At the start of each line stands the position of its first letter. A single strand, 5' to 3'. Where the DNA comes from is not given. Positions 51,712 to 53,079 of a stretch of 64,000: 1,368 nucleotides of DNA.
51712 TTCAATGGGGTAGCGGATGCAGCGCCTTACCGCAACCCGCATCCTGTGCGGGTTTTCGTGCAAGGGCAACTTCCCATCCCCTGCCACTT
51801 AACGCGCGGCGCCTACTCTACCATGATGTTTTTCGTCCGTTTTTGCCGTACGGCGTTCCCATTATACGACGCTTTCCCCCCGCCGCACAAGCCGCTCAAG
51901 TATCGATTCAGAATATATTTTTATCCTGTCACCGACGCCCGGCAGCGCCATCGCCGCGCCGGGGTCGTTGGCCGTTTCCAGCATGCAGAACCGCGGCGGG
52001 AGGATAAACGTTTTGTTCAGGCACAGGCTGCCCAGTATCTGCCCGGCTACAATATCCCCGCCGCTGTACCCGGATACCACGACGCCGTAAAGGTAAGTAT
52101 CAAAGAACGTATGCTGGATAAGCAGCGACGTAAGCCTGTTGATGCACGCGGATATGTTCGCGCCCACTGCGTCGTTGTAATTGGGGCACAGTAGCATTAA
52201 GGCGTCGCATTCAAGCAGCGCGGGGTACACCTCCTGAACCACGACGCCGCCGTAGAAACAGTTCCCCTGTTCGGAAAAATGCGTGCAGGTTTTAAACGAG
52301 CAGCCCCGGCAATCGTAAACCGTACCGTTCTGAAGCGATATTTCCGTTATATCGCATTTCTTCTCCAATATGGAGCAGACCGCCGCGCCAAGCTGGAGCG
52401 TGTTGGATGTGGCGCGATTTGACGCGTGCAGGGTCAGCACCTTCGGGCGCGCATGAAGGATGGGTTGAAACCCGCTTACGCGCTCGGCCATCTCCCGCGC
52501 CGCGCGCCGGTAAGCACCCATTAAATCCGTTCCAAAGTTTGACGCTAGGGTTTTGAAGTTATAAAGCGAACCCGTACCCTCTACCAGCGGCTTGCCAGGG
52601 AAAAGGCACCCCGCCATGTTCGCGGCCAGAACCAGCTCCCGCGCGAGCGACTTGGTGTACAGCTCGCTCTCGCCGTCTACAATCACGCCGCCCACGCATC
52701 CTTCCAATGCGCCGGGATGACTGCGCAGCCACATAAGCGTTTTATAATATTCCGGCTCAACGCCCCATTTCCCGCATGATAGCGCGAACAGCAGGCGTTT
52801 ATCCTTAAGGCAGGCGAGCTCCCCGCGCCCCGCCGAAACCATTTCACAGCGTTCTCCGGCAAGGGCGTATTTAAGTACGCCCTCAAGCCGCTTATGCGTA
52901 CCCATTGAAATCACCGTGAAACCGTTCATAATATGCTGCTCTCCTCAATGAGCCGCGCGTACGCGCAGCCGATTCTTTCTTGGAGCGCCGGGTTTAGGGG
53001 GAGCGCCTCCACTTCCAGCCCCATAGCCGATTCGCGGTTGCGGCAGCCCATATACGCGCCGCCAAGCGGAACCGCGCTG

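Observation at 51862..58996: The giant nucleotide-enzyme gene is translationally coupled to an atypical LDH/MDH-like dehydrogenase and a double flavodoxin-fold FMN-reductase-like protein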

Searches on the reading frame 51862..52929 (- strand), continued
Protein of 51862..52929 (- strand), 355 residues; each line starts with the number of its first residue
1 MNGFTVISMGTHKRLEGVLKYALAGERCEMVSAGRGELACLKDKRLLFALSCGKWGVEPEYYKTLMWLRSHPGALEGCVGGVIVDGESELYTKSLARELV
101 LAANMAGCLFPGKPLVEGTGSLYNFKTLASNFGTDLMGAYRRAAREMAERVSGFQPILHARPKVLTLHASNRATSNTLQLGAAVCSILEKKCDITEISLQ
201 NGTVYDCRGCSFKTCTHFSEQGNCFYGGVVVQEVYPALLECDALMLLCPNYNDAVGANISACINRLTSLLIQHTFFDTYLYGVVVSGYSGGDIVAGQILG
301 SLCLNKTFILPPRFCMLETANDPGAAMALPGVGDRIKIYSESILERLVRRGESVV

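Call 66: find_related_loci(query=A4, collection=genome_contigs, flank=7000)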
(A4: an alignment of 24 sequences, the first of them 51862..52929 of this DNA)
Query A4 (355 aa) in genome_contigs; peptide patterns used: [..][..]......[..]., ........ (x = any residue, [..] = any of these).
599 stretches matched a pattern (row limit reached: there are more); 593 encode a relative of the query (tblastn E <= 1e-3); the best 80 are kept; 80 distinct loci.
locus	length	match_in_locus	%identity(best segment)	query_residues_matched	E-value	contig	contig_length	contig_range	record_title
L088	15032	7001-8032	58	1-345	2e-128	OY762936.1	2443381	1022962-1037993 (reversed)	MAG: Christensenellaceae bacterium isolate c6a5e122-909e-4aed-a635-5b19112204bb genome assembly, chromosome: 1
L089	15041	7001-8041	55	1-347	6e-126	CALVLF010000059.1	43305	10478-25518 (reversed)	MAG: uncultured Clostridia bacterium isolate E40__bin6 genome assembly, contig: E40__k127_1552648, whole genome shotgun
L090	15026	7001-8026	56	1-343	3e-125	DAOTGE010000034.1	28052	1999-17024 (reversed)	MAG TPA_asm: Eubacteriales bacterium isolate AMR_MDS_3085 NODE_1931_length_28052_cov_10.005643, whole genome shotgun seq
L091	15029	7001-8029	56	4-347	1e-130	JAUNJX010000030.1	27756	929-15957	MAG: Clostridia bacterium isolate S2R_St_10 NODE_444_length_27756_cov_8.720804, whole genome shotgun sequence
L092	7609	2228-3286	53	1-354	9e-125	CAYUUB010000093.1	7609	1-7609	MAG TPA_asm: uncultured Oscillospiraceae bacterium isolate binchicken_co271_13 genome assembly, contig: NODE_16397_lengt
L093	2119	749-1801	54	1-352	2e-132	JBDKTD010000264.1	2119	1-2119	MAG: Clostridiaceae bacterium isolate 6_bin.143_R2 c_000000706851, whole genome shotgun sequence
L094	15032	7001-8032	53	1-345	2e-123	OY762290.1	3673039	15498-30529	MAG: Christensenellaceae bacterium isolate 20c35e01-8a7f-49ef-9147-7de253b6e4f4 genome assembly, chromosome: 1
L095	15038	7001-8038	56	4-348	1e-123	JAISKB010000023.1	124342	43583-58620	MAG: Christensenellaceae bacterium isolate Hs463_bin26 k119_1971074, whole genome shotgun sequence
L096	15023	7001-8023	54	6-347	8e-123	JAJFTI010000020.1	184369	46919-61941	MAG: Eubacteriales bacterium isolate bin.182 k141_4238285, whole genome shotgun sequence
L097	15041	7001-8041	52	1-348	7e-123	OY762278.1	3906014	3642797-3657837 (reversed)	MAG: Christensenellaceae bacterium isolate d7c23e02-40a4-4312-836d-43190f2e112a genome assembly, chromosome: 1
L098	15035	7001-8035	57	2-347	6e-122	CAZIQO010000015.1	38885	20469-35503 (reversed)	MAG TPA_asm: uncultured Oscillospiraceae bacterium isolate binchicken_co108_142 genome assembly, contig: NODE_1939_lengt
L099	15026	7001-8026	53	1-343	1e-121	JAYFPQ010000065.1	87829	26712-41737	MAG: Christensenella sp. isolate CA_127_R1 c_CA_000000056774, whole genome shotgun sequence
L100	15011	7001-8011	57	10-347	2e-121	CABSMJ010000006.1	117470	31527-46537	MAG TPA_asm: uncultured Oscillospiraceae bacterium isolate MGYG-HGUT-02727 genome assembly, contig: GUT_GENOME159708_6,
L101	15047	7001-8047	52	1-352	1e-120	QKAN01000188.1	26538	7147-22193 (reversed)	MAG: Clostridia bacterium isolate SZUA-373 scaffold_4098, whole genome shotgun sequence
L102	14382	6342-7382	53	1-348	9e-121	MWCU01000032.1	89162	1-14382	MAG: Firmicutes bacterium ADurb.Bin182 BWY11_contig000032, whole genome shotgun sequence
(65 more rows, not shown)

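Call 97: find_encoding_contigs(protein=P0268, flank=4000, max_places=3)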
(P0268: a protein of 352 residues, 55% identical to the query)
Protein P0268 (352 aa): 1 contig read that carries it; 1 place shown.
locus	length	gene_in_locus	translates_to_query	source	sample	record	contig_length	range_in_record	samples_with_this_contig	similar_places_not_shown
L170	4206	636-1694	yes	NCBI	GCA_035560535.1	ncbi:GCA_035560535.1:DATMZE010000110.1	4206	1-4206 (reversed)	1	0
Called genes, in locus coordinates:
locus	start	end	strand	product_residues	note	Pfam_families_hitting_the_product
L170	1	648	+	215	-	?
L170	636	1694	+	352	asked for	PF03358:FMN_red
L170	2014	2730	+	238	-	PF08241:Methyltransf_11, PF13649:Methyltransf_25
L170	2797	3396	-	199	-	PF08876:DUF1836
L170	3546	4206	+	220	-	PF02645:DegV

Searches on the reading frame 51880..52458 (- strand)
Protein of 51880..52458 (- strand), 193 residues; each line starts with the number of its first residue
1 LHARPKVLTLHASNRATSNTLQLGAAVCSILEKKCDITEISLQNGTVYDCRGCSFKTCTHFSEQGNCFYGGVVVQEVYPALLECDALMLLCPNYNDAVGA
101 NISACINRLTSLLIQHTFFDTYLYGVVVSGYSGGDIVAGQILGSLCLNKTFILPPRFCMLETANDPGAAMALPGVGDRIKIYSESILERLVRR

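Call 93: search_solved_structures(query=A7, max_evalue=0.01)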
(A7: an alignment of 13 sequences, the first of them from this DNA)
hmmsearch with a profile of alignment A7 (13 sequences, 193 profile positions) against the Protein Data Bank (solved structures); distinct sequences matched with E-value up to 0.01: 0.
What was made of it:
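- Closest known: Iron-sulfur flavoproteins. Different: No PDB sequence match (call 93).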
